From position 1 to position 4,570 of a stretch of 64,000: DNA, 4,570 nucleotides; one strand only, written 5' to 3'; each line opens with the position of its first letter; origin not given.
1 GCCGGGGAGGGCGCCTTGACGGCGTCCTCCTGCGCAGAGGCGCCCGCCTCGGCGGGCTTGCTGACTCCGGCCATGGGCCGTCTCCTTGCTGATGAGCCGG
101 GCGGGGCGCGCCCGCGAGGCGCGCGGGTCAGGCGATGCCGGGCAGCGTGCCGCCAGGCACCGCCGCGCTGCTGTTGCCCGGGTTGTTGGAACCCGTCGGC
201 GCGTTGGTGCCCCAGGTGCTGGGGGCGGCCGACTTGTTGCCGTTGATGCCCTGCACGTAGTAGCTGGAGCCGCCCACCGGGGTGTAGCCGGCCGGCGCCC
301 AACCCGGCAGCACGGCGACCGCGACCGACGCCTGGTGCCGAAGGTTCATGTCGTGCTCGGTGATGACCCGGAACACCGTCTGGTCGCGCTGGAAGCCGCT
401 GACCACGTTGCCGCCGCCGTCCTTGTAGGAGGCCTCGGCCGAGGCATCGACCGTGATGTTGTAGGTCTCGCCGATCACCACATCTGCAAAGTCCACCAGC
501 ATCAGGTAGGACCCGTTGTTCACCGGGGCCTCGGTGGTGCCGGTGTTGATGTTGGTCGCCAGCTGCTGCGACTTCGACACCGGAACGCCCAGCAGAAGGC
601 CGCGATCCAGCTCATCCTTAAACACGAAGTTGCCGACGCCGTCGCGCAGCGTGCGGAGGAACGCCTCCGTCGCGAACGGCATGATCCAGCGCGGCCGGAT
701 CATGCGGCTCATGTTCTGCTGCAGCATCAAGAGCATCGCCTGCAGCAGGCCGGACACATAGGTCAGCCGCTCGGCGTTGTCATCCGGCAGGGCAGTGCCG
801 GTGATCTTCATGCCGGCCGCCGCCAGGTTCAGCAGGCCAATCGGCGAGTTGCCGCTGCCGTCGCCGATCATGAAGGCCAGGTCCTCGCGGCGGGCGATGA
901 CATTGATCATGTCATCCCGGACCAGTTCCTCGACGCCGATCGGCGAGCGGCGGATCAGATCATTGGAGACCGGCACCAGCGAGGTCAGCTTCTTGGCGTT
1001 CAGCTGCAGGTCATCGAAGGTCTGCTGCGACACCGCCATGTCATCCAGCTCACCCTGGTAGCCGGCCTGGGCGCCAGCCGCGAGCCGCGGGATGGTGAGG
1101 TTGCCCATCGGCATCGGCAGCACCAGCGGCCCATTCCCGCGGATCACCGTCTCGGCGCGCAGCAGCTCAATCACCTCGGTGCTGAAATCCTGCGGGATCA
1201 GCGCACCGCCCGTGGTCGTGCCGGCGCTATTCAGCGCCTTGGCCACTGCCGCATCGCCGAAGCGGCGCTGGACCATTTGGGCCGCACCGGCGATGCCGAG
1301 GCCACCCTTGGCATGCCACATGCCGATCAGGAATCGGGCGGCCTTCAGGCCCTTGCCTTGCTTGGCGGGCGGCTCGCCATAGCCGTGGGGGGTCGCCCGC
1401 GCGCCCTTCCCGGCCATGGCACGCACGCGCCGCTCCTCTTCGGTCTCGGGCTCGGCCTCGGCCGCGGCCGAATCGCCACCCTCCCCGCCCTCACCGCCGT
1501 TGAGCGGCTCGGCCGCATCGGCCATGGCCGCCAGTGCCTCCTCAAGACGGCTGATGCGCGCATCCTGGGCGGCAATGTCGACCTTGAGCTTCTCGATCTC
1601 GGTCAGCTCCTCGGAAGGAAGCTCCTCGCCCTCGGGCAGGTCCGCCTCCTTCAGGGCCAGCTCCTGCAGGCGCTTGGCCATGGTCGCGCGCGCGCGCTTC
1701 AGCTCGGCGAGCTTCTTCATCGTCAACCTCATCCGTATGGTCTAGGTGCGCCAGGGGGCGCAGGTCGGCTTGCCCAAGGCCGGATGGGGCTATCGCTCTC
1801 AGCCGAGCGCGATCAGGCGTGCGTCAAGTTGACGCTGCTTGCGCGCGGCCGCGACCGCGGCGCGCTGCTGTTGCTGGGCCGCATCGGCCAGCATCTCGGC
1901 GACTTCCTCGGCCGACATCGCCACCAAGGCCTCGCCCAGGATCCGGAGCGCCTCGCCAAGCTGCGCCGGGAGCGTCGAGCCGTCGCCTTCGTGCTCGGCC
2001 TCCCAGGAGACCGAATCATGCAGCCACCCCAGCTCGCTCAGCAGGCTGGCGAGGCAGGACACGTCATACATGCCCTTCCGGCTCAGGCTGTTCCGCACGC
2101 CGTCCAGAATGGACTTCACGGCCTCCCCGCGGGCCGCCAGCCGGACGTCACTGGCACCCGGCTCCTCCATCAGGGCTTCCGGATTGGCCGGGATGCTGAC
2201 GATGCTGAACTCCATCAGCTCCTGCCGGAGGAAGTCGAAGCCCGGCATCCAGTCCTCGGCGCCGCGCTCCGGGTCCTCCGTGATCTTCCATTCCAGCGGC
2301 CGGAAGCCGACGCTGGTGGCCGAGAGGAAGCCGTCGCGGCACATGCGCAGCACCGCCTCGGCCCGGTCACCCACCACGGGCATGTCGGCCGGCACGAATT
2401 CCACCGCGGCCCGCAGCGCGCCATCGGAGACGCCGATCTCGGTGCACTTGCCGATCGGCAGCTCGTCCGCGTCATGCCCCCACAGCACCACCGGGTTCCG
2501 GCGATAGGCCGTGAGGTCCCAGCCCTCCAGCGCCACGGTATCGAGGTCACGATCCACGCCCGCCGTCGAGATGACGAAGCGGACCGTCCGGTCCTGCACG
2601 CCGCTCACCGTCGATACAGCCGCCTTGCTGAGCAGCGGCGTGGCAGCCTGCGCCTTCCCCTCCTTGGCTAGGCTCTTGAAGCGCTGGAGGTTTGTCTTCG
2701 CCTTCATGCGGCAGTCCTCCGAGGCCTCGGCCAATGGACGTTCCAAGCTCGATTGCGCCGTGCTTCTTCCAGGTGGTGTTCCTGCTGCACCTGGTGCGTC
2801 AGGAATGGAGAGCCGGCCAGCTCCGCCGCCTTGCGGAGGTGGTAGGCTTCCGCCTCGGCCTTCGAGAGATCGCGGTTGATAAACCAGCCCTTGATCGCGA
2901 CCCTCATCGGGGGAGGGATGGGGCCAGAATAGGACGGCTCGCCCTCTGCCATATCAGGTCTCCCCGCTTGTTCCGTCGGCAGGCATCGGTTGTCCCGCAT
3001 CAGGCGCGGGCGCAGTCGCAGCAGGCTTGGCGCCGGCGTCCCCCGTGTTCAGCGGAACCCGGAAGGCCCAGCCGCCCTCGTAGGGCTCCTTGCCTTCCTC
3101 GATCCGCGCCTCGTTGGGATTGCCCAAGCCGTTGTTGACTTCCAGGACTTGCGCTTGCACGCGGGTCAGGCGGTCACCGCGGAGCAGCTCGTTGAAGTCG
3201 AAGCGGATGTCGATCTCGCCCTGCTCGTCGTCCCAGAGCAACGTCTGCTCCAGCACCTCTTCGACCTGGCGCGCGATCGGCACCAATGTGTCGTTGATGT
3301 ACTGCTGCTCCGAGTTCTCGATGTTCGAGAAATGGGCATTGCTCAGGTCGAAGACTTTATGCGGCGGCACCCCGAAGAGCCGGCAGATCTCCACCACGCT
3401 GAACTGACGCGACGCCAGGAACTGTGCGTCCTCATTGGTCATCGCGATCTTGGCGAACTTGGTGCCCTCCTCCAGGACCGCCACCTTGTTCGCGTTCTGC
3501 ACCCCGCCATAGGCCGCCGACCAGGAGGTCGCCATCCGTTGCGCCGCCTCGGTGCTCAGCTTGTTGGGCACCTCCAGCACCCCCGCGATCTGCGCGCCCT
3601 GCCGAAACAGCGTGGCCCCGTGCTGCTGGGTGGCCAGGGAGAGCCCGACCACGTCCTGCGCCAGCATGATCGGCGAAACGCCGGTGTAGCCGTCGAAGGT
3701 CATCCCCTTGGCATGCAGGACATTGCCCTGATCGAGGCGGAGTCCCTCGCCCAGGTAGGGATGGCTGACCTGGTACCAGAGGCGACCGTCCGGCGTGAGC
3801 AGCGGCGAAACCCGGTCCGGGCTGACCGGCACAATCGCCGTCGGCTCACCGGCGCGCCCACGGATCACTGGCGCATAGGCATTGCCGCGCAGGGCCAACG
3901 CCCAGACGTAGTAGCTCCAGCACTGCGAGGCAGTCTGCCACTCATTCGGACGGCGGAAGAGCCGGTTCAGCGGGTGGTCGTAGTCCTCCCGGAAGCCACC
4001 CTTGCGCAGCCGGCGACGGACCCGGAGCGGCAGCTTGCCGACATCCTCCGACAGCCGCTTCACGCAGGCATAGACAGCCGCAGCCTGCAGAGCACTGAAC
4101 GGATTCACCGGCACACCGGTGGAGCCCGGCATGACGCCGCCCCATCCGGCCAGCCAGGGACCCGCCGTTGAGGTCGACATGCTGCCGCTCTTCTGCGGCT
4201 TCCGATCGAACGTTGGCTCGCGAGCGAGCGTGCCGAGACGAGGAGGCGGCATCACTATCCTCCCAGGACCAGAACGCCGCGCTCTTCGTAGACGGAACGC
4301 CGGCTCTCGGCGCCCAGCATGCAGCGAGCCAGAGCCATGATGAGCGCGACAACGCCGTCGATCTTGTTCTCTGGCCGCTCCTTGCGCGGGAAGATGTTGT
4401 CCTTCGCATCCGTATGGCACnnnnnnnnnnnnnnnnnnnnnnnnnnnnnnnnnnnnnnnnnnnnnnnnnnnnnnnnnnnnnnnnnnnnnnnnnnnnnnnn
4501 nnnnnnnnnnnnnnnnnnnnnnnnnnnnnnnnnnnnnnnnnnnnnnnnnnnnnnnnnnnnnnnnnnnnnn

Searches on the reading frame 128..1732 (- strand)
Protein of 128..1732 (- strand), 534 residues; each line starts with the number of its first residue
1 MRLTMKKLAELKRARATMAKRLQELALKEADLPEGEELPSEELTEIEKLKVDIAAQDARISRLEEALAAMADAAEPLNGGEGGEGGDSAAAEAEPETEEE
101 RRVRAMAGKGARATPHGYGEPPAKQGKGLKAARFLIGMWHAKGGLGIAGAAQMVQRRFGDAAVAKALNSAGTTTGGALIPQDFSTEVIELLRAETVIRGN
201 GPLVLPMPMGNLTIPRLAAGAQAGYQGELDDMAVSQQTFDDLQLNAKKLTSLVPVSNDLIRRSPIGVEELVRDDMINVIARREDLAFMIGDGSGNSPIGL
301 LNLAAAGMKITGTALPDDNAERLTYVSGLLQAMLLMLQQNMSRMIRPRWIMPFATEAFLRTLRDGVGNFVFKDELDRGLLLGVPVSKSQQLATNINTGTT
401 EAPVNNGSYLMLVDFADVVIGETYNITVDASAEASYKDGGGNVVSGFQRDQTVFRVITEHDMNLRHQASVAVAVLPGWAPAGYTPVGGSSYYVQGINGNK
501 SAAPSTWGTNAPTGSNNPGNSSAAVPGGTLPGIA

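Call 11: search_protein_families(library=pfam, max_evalue=0.001, proteins=[window:128-1732:-])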
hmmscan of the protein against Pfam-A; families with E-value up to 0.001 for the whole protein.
window:128-1732:- (534 aa): 1 family
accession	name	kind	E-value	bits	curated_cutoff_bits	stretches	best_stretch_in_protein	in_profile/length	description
PF05065.19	Phage_capsid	-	1.5e-43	149.6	24.2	1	175-473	1-278/280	Phage capsid family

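Call 21: find_encoding_contigs(protein=window:128-1732:-, flank=10000, max_places=6)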
Protein window:128-1732:- (534 aa): no gene with exactly this product is on record in the collection.

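Call 23: find_encoding_contigs(protein=window:128-1720:-, flank=10000, max_places=6)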
Protein window:128-1720:- (530 aa): 3 contigs read that carry it; 2 places shown.
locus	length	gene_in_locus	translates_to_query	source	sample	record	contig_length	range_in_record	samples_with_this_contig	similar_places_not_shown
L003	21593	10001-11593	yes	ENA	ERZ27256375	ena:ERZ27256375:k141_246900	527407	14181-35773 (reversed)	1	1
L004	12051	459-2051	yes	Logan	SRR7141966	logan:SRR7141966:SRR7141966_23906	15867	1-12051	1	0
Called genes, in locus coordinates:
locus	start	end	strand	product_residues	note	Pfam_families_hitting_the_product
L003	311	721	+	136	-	-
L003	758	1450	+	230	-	-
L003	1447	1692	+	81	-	-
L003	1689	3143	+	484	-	PF00772:DnaB, PF03796:DnaB_C, PF06745:ATPase (weak), PF13481:AAA_25 (weak)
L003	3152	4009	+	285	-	-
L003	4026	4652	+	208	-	-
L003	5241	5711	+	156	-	PF05119:Terminase_4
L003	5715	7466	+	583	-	PF03354:TerL_ATPase, PF20441:TerL_nuclease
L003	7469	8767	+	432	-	PF04860:Phage_portal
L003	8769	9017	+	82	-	-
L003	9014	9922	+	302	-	-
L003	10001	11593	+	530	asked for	PF05065:Phage_capsid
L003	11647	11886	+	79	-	-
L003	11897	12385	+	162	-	-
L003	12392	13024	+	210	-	-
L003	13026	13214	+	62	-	-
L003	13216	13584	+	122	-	-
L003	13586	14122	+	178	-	PF04883:HK97-gp10_like (weak)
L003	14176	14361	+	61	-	-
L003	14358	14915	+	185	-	PF23840:Phage_tail_terminator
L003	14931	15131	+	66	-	PF10948:DUF2635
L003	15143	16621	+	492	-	PF04984:Phage_sheath_1, PF17482:Phage_sheath_1C (faint)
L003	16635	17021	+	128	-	PF10618:Tail_tube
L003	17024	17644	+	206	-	PF10109:Phage_TAC_7 (faint)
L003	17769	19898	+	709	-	PF10145:PhageMin_Tail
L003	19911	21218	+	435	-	PF07157:DNA_circ_N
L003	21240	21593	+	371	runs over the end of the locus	PF21683:GpP-like_1st, PF22255:Gp44-like_2nd, PF21929:GpP_4th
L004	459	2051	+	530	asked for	PF05065:Phage_capsid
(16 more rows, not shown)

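Call 47: find_homologous_proteins(query=L003:19911-21218:+, max_evalue=1e-40)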
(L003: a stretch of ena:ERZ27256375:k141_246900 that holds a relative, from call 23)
Query L003:19911-21218:+ (435 aa): 14 proteins with E <= 1e-40 among 8000 candidates.
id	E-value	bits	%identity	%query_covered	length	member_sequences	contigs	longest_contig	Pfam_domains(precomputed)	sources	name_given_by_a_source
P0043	3.1e-276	934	100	100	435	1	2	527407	PF07157.18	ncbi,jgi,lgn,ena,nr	ncbi:MAG TPA: DNA circularization N-terminal domain-containing protein [Roseomonas sp.]|nr:DNA circu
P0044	8.6e-217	738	79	100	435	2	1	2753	PF07157.18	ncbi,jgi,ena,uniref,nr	ncbi:MAG TPA: DNA circularization N-terminal domain-containing protein [Geminicoccus sp.]|uniref:DNA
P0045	9.4e-166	570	62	100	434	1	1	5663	PF07157.18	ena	-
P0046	8.2e-84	300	43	100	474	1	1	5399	PF07157.18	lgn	-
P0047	1.0e-75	273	40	99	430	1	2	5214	PF07157.18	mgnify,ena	mgnify:CR=1 FL=1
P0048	4.0e-73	265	38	100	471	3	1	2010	PF07157.18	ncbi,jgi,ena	jgi:prophage DNA circulation protein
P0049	7.0e-73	264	40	99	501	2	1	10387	PF07157.18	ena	-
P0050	7.8e-70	254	38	100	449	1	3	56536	PF07157.18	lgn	-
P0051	4.9e-69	251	39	98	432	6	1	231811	PF07157.18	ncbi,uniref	ncbi:DNA circularization protein [Gluconobacter oxydans]|uniref:DNA circularization protein n=1 Tax=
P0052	2.4e-67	246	38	98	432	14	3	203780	PF07157.18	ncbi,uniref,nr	ncbi:DNA circularization N-terminal domain-containing protein [Gluconacetobacter entanii]|uniref:DNA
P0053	3.6e-60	222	35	99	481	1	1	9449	PF07157.18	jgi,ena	-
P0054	1.1e-59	221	49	35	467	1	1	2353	PF07157.18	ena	-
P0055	2.4e-52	196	33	100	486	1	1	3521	PF07157.18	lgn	-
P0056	3.7e-49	186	34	99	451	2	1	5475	PF07157.18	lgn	-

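Call 48: find_encoding_contigs(protein=P0043, flank=10000, max_places=2)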
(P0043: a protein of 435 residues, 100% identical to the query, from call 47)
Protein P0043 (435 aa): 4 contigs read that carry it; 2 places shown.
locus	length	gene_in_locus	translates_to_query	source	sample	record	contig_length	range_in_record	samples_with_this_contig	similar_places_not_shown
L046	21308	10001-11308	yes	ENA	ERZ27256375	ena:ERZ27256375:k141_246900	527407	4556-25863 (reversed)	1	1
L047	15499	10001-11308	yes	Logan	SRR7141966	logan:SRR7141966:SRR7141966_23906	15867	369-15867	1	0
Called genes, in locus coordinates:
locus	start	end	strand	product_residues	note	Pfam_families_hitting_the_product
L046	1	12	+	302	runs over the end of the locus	-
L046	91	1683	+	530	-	PF05065:Phage_capsid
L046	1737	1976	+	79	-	-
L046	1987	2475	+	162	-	-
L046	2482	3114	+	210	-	-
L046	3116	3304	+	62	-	-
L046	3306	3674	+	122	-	-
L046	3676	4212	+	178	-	PF04883:HK97-gp10_like (weak)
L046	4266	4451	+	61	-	-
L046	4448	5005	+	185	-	PF23840:Phage_tail_terminator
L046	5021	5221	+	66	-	PF10948:DUF2635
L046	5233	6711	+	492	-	PF04984:Phage_sheath_1, PF17482:Phage_sheath_1C (faint)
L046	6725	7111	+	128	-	PF10618:Tail_tube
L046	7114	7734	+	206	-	PF10109:Phage_TAC_7 (faint)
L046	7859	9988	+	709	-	PF10145:PhageMin_Tail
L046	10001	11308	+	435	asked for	PF07157:DNA_circ_N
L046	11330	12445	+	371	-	PF21683:GpP-like_1st, PF22255:Gp44-like_2nd, PF21929:GpP_4th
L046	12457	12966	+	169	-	PF06890:Phage_Mu_Gp45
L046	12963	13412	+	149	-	PF07409:GP46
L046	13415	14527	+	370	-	PF04865:Baseplate_J, PF26078:Baseplate_J_M, PF26079:Baseplate_J_C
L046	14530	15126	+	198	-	PF10076:Phage_Mu_Gp48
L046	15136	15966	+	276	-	PF21722:Gly_rich_2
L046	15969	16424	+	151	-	-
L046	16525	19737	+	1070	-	-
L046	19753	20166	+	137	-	-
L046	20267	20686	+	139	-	-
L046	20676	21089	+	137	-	-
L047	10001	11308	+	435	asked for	PF07157:DNA_circ_N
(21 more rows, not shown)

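Call 53: find_homologous_proteins(query=L046:16525-19737:+, max_evalue=1e-100)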
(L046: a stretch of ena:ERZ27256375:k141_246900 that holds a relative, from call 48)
Query L046:16525-19737:+ (1070 aa): 2 proteins with E <= 1e-100 among 8000 candidates.
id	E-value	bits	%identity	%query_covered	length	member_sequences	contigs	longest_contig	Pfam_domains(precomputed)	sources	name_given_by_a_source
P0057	0.0e+0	2460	100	100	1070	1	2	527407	-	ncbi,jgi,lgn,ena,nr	ncbi:MAG TPA: hypothetical protein VNZ61_08675 [Roseomonas sp.]|nr:hypothetical protein [Roseomonas 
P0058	6.5e-104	367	78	20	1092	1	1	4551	PF27114.1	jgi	-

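Call 54: find_encoding_contigs(protein=P0057, flank=10000, max_places=1)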
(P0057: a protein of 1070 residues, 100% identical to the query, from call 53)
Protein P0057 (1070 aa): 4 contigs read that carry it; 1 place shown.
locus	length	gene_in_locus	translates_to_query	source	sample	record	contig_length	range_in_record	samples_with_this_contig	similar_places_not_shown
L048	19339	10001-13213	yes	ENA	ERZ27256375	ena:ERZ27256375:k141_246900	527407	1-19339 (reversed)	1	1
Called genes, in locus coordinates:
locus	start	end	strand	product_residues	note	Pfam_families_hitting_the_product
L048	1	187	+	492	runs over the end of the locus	PF04984:Phage_sheath_1, PF17482:Phage_sheath_1C (faint)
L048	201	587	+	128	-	PF10618:Tail_tube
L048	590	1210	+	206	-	PF10109:Phage_TAC_7 (faint)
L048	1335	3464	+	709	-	PF10145:PhageMin_Tail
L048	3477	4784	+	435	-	PF07157:DNA_circ_N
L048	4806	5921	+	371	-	PF21683:GpP-like_1st, PF22255:Gp44-like_2nd, PF21929:GpP_4th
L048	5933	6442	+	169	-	PF06890:Phage_Mu_Gp45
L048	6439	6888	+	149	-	PF07409:GP46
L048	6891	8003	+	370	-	PF04865:Baseplate_J, PF26078:Baseplate_J_M, PF26079:Baseplate_J_C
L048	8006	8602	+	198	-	PF10076:Phage_Mu_Gp48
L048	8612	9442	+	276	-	PF21722:Gly_rich_2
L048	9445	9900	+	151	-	-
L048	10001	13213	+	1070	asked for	-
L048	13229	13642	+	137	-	-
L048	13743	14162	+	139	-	-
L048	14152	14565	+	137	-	-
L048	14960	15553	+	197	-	-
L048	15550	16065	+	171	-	-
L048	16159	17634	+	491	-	-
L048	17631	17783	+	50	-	PF11752:DUF3309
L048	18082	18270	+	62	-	-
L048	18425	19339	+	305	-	?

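Call 59: search_protein_families(library=pfam, max_evalue=0.01, proteins=[L048:13229-13642:+, L048:13743-14162:+, L048:14152-14565:+, L048:14960-15553:+, L048:15550-16065:+, L048:16159-17634:+, L048:18082-18270:+, L048:18425-19339:+])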
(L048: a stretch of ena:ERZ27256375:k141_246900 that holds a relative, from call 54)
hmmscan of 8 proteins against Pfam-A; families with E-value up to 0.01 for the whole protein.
L048:13229-13642:+ (137 aa): 0 families

L048:13743-14162:+ (139 aa): 0 families

L048:14152-14565:+ (137 aa): 0 families

L048:14960-15553:+ (197 aa): 0 families

L048:15550-16065:+ (171 aa): 0 families

L048:16159-17634:+ (491 aa): 1 family
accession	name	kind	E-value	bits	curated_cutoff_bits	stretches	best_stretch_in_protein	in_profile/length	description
PF02156.21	Glyco_hydro_26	-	6.1e-05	23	20.2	1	132-201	167-239/311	Glycosyl hydrolase family 26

L048:18082-18270:+ (62 aa): 0 families

L048:18425-19339:+ (305 aa): 0 families

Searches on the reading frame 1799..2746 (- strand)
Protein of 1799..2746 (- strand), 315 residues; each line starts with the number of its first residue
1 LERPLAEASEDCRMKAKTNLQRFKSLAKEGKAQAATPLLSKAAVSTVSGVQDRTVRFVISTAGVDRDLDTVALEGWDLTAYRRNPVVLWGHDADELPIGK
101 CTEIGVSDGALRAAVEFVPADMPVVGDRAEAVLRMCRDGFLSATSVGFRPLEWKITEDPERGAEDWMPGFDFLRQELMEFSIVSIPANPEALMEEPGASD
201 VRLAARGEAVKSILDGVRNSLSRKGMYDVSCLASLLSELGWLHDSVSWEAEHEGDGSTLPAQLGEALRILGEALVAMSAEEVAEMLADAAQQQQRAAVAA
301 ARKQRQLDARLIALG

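Call 11: search_protein_families(library=pfam, max_evalue=0.001, proteins=[window:1799-2746:-])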
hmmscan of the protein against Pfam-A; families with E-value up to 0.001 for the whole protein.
window:1799-2746:- (315 aa): 1 family
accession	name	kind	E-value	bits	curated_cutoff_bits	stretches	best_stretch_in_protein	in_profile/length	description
PF04586.22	Peptidase_S78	-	3.4e-05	24.5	21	1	86-194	53-153/165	Caudovirus prohead serine protease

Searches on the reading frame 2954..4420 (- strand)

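Call 11: search_protein_families(library=pfam, max_evalue=0.001, proteins=[window:2954-4420:-])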
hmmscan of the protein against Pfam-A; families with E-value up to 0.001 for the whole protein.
window:2954-4420:- (488 aa): 1 family
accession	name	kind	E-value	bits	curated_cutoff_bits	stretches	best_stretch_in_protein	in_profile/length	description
PF04860.17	Phage_portal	-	2.2e-97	326.6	39.1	1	115-443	2-321/321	Phage portal protein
